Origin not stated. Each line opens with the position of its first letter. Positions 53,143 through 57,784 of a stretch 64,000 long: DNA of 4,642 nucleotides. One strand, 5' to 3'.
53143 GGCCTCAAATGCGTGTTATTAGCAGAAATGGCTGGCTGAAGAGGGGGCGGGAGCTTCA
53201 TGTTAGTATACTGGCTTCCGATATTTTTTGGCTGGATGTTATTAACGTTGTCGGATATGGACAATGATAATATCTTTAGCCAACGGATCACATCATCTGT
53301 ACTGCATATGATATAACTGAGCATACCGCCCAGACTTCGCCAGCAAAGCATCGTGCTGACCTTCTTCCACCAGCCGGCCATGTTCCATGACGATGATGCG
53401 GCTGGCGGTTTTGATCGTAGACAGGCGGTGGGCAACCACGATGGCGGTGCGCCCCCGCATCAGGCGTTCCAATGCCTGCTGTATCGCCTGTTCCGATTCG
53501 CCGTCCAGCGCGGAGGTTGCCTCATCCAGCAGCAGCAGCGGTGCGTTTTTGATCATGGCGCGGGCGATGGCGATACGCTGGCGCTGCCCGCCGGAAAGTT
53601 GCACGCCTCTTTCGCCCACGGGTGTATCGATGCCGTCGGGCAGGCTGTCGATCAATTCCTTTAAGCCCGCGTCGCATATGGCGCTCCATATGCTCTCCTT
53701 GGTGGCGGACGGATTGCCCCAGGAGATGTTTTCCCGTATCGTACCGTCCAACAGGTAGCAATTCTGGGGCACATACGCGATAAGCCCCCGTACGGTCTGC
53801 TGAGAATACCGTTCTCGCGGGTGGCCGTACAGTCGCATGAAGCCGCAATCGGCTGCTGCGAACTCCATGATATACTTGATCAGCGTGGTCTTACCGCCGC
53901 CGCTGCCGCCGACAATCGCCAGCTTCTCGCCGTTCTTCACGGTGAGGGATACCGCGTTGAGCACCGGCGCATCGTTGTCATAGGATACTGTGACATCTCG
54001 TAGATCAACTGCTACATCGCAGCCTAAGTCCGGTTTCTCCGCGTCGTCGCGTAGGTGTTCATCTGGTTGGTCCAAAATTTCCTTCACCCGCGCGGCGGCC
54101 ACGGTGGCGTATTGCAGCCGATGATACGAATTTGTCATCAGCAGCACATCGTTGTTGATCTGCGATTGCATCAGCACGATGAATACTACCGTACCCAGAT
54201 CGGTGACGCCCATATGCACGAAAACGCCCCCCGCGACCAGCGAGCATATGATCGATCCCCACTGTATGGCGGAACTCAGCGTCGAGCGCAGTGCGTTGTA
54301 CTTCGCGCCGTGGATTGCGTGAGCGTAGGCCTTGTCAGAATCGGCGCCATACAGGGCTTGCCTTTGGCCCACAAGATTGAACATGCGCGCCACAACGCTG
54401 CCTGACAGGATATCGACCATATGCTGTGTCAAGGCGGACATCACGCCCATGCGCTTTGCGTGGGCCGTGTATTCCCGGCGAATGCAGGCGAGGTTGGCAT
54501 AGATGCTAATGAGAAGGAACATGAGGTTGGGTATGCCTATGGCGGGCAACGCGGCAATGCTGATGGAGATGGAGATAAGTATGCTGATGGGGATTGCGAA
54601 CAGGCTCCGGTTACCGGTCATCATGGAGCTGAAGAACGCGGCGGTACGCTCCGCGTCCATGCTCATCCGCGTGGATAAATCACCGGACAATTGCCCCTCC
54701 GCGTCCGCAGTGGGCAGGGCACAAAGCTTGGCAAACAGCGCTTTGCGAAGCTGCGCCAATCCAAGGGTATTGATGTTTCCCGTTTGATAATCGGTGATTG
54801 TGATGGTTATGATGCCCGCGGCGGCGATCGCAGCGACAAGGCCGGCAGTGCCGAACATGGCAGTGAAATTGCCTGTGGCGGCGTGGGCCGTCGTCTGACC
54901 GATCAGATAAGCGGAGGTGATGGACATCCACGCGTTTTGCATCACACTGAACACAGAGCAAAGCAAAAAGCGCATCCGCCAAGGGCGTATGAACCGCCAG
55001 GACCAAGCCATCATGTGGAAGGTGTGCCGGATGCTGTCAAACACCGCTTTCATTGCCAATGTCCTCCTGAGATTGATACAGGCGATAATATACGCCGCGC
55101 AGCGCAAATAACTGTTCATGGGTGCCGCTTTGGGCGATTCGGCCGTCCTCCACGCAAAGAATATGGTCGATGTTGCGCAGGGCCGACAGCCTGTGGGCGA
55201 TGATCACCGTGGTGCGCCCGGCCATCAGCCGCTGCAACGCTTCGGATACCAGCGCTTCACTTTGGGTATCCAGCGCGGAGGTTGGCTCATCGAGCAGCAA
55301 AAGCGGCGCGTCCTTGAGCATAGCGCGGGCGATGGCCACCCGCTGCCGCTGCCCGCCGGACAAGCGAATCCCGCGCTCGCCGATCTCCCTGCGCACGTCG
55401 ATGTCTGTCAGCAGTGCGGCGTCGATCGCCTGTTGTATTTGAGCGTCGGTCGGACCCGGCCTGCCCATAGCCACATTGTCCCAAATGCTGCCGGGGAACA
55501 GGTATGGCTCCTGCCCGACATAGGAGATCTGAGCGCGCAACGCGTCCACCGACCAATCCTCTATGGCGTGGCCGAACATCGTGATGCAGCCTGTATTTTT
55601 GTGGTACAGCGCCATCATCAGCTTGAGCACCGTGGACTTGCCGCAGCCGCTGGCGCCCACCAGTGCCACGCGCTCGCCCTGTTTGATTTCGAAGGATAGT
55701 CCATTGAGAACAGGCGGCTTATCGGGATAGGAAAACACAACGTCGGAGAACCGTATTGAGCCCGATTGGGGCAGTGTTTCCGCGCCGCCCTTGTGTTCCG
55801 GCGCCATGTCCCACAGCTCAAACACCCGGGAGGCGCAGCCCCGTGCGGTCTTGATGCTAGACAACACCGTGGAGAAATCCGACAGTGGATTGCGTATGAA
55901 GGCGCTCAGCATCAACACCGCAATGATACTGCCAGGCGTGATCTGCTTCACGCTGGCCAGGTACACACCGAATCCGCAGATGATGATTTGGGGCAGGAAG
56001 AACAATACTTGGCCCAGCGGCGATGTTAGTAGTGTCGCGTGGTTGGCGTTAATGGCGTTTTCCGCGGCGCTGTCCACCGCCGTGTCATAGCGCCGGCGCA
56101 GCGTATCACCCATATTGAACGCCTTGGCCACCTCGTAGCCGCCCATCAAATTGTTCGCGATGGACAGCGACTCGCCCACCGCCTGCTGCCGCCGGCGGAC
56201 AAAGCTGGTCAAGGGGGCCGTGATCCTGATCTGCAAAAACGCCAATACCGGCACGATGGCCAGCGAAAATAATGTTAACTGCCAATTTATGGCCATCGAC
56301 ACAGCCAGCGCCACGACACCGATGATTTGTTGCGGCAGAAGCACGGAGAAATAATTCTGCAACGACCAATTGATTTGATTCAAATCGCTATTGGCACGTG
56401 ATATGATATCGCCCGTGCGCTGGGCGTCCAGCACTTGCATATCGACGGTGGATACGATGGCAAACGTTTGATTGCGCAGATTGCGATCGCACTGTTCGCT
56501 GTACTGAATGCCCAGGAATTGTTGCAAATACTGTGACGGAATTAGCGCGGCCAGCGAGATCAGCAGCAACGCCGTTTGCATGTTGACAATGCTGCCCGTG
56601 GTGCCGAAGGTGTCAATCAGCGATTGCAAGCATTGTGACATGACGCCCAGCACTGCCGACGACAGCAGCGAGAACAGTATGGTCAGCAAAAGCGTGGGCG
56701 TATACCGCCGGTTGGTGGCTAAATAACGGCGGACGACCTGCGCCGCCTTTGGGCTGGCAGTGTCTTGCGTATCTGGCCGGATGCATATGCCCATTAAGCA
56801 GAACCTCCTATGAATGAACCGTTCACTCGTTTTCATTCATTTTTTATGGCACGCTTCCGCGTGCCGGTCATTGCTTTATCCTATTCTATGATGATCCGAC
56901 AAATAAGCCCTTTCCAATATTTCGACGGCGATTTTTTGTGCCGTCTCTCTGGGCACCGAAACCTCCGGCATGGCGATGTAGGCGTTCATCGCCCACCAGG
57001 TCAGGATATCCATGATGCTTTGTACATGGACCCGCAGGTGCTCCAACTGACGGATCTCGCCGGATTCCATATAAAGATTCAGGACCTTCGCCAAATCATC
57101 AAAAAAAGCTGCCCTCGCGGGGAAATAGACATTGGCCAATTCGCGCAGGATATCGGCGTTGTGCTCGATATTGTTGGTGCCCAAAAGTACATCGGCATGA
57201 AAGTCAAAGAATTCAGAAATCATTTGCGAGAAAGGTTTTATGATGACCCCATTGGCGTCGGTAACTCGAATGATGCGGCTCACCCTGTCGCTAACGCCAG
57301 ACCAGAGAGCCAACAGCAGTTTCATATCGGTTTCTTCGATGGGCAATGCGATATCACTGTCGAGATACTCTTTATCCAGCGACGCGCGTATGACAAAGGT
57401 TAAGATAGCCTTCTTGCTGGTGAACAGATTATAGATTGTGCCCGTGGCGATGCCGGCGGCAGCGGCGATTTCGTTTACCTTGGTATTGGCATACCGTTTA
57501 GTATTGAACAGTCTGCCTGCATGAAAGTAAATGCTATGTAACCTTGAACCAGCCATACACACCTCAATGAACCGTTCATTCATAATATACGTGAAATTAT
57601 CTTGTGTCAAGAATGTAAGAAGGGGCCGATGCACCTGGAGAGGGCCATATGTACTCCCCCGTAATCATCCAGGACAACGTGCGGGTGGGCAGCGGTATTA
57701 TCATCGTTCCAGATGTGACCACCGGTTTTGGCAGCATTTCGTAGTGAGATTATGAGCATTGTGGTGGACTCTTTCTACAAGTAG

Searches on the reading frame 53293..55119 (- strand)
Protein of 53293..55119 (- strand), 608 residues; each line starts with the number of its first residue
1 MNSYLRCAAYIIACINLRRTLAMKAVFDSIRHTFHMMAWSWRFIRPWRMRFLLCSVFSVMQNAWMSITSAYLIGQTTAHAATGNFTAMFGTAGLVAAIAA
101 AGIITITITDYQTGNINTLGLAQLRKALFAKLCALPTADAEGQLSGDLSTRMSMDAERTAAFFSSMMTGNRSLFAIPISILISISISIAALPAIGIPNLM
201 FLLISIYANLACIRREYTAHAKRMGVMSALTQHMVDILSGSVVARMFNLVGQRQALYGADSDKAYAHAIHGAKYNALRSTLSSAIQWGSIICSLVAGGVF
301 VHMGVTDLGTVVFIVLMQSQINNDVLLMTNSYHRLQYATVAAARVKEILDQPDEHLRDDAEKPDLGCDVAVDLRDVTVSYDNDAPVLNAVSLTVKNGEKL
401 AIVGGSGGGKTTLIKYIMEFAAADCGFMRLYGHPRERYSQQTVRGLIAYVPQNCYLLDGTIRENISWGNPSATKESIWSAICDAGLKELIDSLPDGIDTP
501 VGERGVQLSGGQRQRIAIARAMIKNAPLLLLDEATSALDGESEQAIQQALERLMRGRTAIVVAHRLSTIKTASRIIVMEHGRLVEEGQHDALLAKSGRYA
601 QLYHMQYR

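Call 12: search_protein_families(library=pfam, proteins=[window:53293-55119:-])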
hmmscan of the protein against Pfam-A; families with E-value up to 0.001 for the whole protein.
window:53293-55119:- (608 aa): 5 families
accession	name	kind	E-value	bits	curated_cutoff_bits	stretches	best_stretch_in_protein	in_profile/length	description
PF00005.33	ABC_tran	-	1.1e-28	101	25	1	387-536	1-137/137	ABC transporter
PF00664.28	ABC_membrane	-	9e-14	52.2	28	1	53-322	2-271/274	ABC transporter transmembrane region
PF02463.25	SMC_N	-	1.2e-08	35.1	40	1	324-579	135-212/220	RecF/RecN/SMC N terminal domain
PF13191.12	AAA_16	-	0.00022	22.2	32.6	1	398-555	25-161/167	AAA ATPase domain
PF09818.15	ABC_ATPase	-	0.00051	19.6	23.2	0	484-538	135-188/283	P-loop domain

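Call 58: find_homologous_proteins(query=window:53293-55119:-, max_evalue=1e-100)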
Query window:53293-55119:- (608 aa): 42 proteins with E <= 1e-100 among 8000 candidates.
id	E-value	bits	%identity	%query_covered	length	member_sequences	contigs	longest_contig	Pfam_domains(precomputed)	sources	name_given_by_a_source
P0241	0.0e+0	1299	100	96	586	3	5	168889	PF00005.34,PF02463.26,PF00664.29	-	-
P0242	1.3e-293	993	76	96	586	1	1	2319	PF09818.16,PF00005.34,PF02463.26,PF00664.29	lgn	-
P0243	3.8e-285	965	74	96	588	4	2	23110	PF00005.34,PF02463.26,PF00664.29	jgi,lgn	jgi:ATP-binding cassette subfamily B protein AbcA/BmrA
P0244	1.9e-283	959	74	96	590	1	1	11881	PF00005.34,PF02463.26,PF00664.29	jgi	jgi:ABC-type multidrug transport system fused ATPase/permease subunit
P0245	1.2e-281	953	72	96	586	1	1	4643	PF09818.16,PF00005.34,PF02463.26,PF00664.29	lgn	-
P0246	5.1e-280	948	73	96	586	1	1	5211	PF09818.16,PF00005.34,PF02463.26,PF00664.29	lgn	-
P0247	7.6e-277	937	71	96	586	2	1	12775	PF00005.34,PF02463.26,PF00664.29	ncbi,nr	ncbi:MAG: ABC transporter ATP-binding protein [Paenibacillaceae bacterium]|nr:ABC transporter ATP-bi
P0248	8.0e-274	927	70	96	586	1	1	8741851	PF09818.16,PF00005.34,PF02463.26,PF00664.29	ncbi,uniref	ncbi:ABC transporter ATP-binding protein [Paenibacillus sp. MBLB4367]|uniref:ABC transporter ATP-bin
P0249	3.1e-273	926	71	96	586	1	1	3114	PF09818.16,PF00005.34,PF02463.26,PF00664.29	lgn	-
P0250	1.5e-269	913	72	96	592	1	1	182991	PF09818.16,PF00005.34,PF02463.26,PF00664.29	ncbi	-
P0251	1.7e-269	913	70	96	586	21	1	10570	PF00005.34,PF02463.26,PF00664.29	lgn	-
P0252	4.2e-268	909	70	96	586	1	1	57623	PF09818.16,PF00005.34,PF02463.26,PF00664.29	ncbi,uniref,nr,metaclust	ncbi:ABC transporter ATP-binding protein [Paenibacillus alvei]|uniref:ABC transporter ATP-binding pr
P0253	6.6e-268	908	69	96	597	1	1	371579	PF00005.34,PF02463.26,PF00664.29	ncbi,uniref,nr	ncbi:ABC transporter ATP-binding protein [Paenibacillus cymbidii]|uniref:ABC transporter ATP-binding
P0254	2.6e-267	906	69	96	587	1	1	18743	PF00005.34,PF02463.26,PF00664.29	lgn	-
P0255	1.6e-265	900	69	96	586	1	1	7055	PF00005.34,PF02463.26,PF00664.29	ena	-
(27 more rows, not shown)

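Call 59: find_encoding_contigs(protein=P0241, flank=10000, max_places=6)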
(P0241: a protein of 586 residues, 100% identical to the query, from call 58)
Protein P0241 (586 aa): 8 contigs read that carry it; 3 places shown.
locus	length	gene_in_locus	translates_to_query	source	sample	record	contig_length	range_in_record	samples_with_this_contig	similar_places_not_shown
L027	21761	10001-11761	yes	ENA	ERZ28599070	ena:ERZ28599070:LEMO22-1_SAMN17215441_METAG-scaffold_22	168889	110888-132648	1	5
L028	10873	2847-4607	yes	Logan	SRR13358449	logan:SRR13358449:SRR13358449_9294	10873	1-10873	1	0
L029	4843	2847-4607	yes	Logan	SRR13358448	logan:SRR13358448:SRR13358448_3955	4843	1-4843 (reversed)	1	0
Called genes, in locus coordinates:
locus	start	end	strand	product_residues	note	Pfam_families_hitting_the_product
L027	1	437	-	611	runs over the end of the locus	PF00664:ABC_membrane, PF00005:ABC_tran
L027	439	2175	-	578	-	PF00664:ABC_membrane, PF00005:ABC_tran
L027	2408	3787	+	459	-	PF04055:Radical_SAM, PF13353:Fer4_12 (weak), PF13186:SPASM (weak)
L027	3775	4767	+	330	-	-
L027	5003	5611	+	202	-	-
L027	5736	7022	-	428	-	PF07690:MFS_1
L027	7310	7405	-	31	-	-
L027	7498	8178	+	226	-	PF00440:TetR_N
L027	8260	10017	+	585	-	PF00664:ABC_membrane, PF00005:ABC_tran, PF02463:SMC_N (weak), PF13304:AAA_21 (faint)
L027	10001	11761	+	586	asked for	PF00664:ABC_membrane, PF02463:SMC_N, PF00005:ABC_tran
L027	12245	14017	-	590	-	PF02743:dCache_1 (weak), PF06580:His_kinase, PF02518:HATPase_c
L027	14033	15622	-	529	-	PF00072:Response_reg, PF17853:GGDEF_2, PF00165:HTH_AraC (weak), PF12833:HTH_18, PF00165:HTH_AraC (weak)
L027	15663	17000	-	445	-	PF00890:FAD_binding_2 (faint), PF01266:DAO (weak), PF12831:FAD_oxidored, PF13450:NAD_binding_8 (weak)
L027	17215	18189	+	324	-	PF00528:BPD_transp_1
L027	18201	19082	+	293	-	PF00528:BPD_transp_1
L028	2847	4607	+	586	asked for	PF00664:ABC_membrane, PF02463:SMC_N, PF00005:ABC_tran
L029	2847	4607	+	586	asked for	PF00664:ABC_membrane, PF02463:SMC_N, PF00005:ABC_tran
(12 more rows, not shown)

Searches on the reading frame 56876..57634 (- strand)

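Call 12: search_protein_families(library=pfam, proteins=[window:56876-57634:-])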
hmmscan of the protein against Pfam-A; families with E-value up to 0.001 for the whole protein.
window:56876-57634:- (252 aa): 1 family
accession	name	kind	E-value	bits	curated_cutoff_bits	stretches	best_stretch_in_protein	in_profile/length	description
PF00440.29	TetR_N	-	1.4e-09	38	24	1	40-78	6-44/47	Bacterial regulatory proteins, tetR family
